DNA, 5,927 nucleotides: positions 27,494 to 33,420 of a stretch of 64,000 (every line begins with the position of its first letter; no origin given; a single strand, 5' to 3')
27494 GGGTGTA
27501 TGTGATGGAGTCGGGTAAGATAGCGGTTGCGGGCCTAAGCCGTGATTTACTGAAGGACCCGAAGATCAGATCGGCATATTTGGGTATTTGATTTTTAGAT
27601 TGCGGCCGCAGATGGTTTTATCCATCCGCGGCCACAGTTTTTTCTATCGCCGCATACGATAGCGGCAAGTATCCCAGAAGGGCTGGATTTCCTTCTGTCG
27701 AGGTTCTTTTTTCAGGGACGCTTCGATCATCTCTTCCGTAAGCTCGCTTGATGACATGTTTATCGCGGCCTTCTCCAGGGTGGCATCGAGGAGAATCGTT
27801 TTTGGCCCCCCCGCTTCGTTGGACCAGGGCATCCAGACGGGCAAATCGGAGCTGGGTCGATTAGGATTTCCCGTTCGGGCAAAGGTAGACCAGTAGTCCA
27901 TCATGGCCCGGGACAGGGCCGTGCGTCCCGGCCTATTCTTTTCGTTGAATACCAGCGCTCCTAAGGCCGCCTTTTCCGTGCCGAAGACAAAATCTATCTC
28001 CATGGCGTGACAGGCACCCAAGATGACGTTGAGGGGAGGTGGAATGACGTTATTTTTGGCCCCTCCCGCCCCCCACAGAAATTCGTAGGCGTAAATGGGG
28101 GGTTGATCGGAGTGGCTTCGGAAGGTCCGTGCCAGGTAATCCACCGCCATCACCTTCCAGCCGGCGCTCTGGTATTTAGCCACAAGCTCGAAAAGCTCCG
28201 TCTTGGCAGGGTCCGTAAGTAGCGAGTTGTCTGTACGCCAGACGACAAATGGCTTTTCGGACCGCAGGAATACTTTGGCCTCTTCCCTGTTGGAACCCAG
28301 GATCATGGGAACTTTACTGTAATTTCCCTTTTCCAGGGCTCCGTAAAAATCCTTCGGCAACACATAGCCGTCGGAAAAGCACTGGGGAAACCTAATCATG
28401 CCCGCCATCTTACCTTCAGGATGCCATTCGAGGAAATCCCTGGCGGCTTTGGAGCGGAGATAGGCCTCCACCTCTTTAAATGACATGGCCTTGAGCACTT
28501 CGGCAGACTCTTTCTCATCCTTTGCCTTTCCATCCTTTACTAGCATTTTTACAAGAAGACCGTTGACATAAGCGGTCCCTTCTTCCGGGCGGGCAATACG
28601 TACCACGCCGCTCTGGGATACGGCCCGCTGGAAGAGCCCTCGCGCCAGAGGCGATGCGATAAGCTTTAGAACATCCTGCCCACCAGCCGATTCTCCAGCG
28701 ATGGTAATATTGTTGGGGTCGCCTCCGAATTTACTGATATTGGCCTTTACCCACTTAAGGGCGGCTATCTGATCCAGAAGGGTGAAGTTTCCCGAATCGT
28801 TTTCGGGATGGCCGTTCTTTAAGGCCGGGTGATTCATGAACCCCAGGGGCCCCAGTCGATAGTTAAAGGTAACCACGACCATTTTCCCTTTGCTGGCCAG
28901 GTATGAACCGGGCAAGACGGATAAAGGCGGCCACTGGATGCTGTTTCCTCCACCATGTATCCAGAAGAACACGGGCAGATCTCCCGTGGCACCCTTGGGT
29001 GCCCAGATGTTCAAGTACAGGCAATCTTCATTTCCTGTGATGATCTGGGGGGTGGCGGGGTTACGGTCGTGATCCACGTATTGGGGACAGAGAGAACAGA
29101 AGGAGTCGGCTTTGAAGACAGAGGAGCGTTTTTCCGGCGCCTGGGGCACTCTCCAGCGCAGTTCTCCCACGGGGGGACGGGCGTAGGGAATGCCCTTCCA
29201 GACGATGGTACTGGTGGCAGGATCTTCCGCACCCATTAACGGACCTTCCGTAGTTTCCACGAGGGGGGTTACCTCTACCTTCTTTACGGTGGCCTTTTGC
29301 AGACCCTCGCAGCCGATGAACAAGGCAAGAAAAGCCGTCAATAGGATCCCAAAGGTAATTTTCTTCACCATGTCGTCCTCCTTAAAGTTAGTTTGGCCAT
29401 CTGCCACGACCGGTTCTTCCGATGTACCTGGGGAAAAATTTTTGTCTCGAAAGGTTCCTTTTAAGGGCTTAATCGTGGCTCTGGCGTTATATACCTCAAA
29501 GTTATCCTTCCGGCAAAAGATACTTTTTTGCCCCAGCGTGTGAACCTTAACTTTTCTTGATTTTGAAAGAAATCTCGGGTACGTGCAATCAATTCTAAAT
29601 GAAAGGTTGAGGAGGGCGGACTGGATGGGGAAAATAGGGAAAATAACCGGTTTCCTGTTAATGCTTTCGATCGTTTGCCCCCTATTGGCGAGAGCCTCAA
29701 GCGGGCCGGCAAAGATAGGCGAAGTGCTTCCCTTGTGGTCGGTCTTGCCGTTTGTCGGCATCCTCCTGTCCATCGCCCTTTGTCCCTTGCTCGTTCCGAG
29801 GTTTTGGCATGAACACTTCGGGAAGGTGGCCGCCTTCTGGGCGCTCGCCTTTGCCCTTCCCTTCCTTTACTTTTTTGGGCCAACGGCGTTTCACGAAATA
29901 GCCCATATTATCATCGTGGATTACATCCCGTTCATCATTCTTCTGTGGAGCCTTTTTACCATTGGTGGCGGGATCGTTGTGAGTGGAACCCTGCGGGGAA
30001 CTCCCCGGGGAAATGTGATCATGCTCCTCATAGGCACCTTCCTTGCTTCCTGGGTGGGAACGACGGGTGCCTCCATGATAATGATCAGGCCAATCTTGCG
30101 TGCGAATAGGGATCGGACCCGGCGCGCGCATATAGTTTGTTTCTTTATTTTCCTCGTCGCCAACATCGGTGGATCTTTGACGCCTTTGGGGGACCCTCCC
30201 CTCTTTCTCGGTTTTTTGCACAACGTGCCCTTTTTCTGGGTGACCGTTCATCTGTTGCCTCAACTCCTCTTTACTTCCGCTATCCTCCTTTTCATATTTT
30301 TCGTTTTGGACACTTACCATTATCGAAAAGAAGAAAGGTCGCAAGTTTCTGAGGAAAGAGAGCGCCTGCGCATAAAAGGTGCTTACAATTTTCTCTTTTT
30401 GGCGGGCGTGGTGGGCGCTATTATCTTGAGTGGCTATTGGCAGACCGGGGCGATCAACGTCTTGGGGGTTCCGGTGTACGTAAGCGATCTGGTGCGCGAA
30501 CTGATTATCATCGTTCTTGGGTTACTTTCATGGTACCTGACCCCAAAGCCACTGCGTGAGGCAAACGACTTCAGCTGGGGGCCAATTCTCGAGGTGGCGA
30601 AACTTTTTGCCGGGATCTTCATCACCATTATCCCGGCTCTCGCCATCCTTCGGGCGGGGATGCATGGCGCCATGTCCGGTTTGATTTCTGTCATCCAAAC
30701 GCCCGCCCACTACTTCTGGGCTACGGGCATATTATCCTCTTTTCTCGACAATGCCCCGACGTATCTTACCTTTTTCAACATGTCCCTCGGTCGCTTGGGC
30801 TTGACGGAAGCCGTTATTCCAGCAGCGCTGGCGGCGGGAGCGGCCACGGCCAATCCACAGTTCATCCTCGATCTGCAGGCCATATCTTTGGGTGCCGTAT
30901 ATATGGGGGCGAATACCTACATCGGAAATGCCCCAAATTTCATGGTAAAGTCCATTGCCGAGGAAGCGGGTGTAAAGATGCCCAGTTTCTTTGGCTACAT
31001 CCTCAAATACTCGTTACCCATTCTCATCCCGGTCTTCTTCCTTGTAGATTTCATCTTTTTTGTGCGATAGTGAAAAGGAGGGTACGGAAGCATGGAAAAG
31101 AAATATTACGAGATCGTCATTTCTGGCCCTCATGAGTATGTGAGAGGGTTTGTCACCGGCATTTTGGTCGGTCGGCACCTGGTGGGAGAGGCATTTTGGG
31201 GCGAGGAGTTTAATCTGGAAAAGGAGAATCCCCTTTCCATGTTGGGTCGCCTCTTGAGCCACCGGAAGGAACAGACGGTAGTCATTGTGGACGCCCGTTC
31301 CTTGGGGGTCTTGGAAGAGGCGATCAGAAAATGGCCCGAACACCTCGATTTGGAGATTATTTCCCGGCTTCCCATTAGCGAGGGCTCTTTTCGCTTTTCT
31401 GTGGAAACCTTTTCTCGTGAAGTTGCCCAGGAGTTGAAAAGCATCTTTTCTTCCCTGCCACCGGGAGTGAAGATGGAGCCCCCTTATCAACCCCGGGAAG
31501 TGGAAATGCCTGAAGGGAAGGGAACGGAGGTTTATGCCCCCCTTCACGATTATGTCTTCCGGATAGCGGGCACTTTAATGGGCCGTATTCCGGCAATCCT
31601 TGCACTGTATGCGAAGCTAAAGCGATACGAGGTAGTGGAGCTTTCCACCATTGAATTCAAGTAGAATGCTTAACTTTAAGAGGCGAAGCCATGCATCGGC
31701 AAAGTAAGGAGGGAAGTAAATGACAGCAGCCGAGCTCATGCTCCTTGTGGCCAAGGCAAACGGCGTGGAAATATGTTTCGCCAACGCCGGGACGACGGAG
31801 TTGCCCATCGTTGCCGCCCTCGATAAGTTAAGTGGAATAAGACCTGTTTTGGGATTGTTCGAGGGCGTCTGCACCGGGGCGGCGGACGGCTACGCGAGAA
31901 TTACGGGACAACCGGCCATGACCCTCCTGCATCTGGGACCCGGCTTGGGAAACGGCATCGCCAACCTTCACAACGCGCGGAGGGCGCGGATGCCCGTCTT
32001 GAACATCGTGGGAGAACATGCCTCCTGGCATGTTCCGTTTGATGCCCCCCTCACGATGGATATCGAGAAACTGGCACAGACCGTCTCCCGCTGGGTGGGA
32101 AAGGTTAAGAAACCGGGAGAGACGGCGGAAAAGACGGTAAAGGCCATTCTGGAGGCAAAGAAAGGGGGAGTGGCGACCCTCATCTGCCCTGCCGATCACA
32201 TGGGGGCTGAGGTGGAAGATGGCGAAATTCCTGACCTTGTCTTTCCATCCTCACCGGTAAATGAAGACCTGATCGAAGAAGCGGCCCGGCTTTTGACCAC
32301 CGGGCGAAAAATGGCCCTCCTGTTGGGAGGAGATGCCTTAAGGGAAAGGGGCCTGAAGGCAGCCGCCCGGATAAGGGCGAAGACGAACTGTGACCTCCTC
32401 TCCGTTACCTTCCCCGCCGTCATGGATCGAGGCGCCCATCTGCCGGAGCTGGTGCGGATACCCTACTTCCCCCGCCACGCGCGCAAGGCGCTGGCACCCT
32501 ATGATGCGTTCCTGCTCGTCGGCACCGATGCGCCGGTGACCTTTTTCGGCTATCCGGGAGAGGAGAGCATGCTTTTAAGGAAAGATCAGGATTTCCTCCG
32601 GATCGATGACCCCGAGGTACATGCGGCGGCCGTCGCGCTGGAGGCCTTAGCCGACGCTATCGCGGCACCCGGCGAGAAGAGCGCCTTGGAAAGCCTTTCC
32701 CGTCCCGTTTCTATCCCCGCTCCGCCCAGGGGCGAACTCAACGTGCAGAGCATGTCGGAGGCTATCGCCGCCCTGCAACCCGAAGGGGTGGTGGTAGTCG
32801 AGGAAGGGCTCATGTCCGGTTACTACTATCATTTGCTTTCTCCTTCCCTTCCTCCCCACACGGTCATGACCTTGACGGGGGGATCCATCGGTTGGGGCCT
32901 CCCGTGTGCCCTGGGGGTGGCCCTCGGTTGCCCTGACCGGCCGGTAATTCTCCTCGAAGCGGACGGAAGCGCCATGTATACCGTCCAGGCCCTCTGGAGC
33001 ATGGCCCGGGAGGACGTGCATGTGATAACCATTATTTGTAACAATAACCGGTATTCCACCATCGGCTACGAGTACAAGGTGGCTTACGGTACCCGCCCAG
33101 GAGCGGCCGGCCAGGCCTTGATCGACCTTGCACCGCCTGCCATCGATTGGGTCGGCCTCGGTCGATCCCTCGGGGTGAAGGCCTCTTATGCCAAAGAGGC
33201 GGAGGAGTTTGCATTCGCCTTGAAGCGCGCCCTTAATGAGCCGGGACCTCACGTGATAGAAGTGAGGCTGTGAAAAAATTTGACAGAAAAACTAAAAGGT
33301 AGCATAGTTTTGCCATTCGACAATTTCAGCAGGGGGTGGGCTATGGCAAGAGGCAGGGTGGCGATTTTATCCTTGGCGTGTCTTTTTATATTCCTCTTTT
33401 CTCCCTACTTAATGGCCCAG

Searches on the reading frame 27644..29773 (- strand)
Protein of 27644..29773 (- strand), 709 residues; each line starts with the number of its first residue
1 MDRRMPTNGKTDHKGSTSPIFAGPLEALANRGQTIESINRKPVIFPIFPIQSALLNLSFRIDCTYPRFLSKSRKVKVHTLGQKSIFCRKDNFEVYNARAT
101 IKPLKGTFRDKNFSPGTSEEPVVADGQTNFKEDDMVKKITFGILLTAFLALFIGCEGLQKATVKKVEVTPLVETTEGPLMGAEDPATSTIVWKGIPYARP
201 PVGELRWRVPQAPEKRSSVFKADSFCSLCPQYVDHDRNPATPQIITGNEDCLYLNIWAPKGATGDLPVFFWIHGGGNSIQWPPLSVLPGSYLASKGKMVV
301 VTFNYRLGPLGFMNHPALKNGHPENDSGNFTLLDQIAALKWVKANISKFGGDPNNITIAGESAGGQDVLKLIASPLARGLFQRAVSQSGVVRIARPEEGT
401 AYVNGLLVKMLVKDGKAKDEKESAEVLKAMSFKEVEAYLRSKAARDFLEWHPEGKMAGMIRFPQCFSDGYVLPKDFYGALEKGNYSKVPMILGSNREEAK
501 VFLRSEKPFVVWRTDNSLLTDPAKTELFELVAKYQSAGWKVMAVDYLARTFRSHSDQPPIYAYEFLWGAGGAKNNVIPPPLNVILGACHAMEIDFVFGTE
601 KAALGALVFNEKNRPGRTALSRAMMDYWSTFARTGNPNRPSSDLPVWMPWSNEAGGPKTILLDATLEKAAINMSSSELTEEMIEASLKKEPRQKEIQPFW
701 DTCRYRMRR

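Call 87: search_protein_families(library=pfam, proteins=[window:27644-29773:-], max_evalue=0.00001)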
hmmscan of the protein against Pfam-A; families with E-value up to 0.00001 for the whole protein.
window:27644-29773:- (709 aa): 3 families
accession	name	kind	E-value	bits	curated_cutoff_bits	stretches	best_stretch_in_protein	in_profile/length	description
PF00135.34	COesterase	-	1.9e-92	311.3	27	2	170-532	3-352/515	Carboxylesterase family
PF07859.19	Abhydrolase_3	-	4.2e-09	36.9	25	0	333-366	50-83/210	alpha/beta hydrolase fold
PF20434.5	BD-FAE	-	6.8e-07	29.5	26.8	0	254-366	1-101/215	BD-FAE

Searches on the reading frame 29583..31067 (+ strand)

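Call 6: search_protein_families(library=pfam, proteins=[window:29583-31067:+], max_evalue=0.01)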
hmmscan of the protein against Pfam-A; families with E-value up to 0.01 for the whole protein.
window:29583-31067:+ (495 aa): 2 families
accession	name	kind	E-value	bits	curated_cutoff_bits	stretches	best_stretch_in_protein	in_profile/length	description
PF16980.11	CitMHS_2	-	2.3e-181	603.8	25.7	1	48-493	3-448/448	Putative citrate transport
PF03600.22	CitMHS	-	6e-12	45.8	31.9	1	119-403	43-316/336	Citrate transporter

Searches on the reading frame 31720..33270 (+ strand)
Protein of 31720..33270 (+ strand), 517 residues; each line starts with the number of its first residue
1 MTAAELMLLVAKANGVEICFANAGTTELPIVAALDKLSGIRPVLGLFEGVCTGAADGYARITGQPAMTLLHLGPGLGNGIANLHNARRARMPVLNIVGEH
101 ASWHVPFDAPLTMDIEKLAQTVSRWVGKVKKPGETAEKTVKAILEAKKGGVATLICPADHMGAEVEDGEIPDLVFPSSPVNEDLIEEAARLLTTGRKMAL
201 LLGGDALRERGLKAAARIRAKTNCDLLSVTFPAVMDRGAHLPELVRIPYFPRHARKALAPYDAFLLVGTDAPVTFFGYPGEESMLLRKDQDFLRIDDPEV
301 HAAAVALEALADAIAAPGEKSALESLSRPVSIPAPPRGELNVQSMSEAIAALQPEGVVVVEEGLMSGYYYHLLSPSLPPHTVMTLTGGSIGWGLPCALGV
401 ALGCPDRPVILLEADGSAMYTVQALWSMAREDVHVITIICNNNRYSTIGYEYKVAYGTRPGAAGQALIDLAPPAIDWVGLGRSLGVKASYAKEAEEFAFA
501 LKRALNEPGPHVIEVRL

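Call 6: search_protein_families(library=pfam, proteins=[window:31720-33270:+], max_evalue=0.01)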
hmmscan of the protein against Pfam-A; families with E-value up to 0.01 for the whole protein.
window:31720-33270:+ (517 aa): 2 families
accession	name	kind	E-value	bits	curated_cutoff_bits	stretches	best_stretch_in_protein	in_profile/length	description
PF02776.23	TPP_enzyme_N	-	1.7e-26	92.8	26.8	1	1-106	1-106/119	Thiamine pyrophosphate enzyme, N-terminal TPP binding domain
PF02775.26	TPP_enzyme_C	-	1.1e-25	90.6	21.9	1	372-515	12-151/151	Thiamine pyrophosphate enzyme, C-terminal TPP binding domain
